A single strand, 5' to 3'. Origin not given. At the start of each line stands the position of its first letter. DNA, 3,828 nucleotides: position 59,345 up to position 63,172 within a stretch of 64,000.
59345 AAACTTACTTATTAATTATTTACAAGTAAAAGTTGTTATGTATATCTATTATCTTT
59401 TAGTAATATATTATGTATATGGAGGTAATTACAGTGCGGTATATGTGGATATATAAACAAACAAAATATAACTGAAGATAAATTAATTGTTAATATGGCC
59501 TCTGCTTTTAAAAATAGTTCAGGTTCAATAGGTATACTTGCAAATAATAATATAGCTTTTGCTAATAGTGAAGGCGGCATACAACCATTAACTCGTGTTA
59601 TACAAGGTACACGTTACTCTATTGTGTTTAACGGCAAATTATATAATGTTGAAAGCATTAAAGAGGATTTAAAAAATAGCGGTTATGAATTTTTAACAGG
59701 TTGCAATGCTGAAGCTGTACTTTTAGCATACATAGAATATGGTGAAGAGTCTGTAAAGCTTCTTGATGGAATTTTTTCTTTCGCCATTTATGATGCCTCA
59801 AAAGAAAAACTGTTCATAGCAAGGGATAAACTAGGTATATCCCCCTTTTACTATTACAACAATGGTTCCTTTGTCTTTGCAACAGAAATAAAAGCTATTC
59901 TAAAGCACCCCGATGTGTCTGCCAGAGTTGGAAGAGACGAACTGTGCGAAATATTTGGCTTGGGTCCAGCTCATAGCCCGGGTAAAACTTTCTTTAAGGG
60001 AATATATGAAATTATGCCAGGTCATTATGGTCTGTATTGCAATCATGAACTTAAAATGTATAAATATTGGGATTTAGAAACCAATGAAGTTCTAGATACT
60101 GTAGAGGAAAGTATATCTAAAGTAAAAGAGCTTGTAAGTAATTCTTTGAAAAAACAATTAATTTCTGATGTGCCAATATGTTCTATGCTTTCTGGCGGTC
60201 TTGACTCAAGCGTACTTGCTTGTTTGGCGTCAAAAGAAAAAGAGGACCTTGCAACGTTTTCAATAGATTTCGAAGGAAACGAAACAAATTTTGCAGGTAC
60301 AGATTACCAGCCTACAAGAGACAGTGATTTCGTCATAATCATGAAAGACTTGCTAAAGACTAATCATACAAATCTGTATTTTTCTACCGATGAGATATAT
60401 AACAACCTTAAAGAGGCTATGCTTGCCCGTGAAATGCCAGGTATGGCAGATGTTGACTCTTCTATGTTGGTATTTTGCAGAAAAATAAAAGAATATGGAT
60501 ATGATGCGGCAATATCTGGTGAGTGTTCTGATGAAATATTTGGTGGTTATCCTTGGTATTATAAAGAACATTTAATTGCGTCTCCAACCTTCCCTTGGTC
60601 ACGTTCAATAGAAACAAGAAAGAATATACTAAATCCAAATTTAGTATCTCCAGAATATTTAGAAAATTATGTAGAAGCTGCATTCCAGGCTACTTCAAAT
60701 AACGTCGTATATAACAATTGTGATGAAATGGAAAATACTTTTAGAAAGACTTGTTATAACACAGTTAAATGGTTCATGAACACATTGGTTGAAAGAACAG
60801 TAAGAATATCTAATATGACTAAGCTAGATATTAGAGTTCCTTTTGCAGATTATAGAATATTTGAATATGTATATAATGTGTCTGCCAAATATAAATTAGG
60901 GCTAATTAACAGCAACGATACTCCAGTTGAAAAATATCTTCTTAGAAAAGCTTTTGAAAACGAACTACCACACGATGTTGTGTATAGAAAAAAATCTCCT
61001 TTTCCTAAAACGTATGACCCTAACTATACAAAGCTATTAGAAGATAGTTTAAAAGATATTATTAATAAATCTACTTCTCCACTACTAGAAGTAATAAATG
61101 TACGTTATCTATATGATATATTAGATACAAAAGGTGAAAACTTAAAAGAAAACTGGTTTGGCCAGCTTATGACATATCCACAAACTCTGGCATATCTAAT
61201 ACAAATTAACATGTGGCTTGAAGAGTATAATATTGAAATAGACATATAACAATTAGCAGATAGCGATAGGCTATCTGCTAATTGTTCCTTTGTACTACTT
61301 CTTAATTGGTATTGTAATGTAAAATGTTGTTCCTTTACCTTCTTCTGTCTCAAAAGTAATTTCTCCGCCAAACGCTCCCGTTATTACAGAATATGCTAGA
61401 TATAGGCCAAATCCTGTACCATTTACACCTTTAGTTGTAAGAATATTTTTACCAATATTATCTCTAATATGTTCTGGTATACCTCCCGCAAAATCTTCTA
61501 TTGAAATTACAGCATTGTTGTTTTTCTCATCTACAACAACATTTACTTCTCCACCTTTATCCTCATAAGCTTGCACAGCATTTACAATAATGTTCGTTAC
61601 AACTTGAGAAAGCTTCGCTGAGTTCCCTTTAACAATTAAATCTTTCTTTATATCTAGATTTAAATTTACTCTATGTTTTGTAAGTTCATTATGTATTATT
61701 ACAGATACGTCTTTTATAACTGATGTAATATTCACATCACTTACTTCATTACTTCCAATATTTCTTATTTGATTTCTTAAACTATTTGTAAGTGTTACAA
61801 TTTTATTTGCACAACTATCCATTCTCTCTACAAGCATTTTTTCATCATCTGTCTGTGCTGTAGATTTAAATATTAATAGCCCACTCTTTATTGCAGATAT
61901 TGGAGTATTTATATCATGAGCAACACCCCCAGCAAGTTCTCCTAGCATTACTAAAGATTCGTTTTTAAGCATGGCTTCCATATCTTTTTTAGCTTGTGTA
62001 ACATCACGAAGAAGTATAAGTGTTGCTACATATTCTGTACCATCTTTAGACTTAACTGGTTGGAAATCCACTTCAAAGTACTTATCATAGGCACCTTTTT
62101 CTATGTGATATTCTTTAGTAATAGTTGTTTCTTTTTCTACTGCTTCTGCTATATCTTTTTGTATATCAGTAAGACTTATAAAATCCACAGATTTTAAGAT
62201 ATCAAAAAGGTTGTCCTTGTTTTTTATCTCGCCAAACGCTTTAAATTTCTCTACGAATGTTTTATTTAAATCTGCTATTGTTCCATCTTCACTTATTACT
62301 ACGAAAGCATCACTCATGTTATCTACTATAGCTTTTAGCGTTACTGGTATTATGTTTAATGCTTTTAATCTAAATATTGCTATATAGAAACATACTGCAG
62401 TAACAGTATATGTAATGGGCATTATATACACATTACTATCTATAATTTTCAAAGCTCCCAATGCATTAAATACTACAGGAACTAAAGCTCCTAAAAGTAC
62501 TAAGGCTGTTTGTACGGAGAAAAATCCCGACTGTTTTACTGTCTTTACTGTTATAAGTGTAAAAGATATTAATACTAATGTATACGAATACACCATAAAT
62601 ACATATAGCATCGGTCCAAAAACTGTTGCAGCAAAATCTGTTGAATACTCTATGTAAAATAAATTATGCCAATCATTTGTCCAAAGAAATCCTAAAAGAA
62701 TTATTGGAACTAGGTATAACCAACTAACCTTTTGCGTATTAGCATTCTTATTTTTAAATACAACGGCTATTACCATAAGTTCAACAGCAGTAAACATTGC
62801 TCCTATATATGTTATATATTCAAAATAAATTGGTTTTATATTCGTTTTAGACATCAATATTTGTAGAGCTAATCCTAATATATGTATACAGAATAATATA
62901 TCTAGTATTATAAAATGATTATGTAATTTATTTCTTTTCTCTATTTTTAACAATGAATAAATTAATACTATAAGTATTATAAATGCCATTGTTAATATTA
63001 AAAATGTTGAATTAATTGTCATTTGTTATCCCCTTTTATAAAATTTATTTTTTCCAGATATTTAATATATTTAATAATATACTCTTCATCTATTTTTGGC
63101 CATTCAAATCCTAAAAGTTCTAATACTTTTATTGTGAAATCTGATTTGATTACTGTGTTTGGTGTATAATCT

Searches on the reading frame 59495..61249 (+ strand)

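Call 44: search_protein_families(library=pfam, proteins=[window:59495-61249:+], max_evalue=0.00001)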
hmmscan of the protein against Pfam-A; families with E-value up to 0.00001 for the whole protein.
window:59495-61249:+ (584 aa): 3 families
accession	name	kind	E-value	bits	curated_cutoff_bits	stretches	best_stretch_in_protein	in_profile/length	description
PF00733.27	Asn_synthase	-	6.2e-73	246.9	21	1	209-576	1-354/354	Asparagine synthase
PF13537.11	GATase_7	-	6.4e-32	110.6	25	1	20-136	4-122/123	Glutamine amidotransferase domain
PF13522.11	GATase_6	-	6.9e-23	81.5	27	1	15-131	14-130/130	Glutamine amidotransferase domain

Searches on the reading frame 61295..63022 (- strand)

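Call 44: search_protein_families(library=pfam, proteins=[window:61295-63022:-], max_evalue=0.00001)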
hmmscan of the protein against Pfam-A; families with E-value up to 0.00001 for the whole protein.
window:61295-63022:- (575 aa): 4 families
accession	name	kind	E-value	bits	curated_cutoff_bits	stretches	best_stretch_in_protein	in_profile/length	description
PF16927.11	HisKA_7TM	-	1.8e-30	106.9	28.6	1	9-226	2-224/224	N-terminal 7TM region of histidine kinase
PF02518.31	HATPase_c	-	8.7e-20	71.7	26.4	1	467-574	2-110/111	Histidine kinase-, DNA gyrase B-, and HSP90-like ATPase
PF00512.31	HisKA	-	3.8e-07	30.5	26.9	1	360-416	2-58/66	His Kinase A (phospho-acceptor) domain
PF08448.16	PAS_4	-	5.1e-07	30.3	23.1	1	233-345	1-109/110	PAS fold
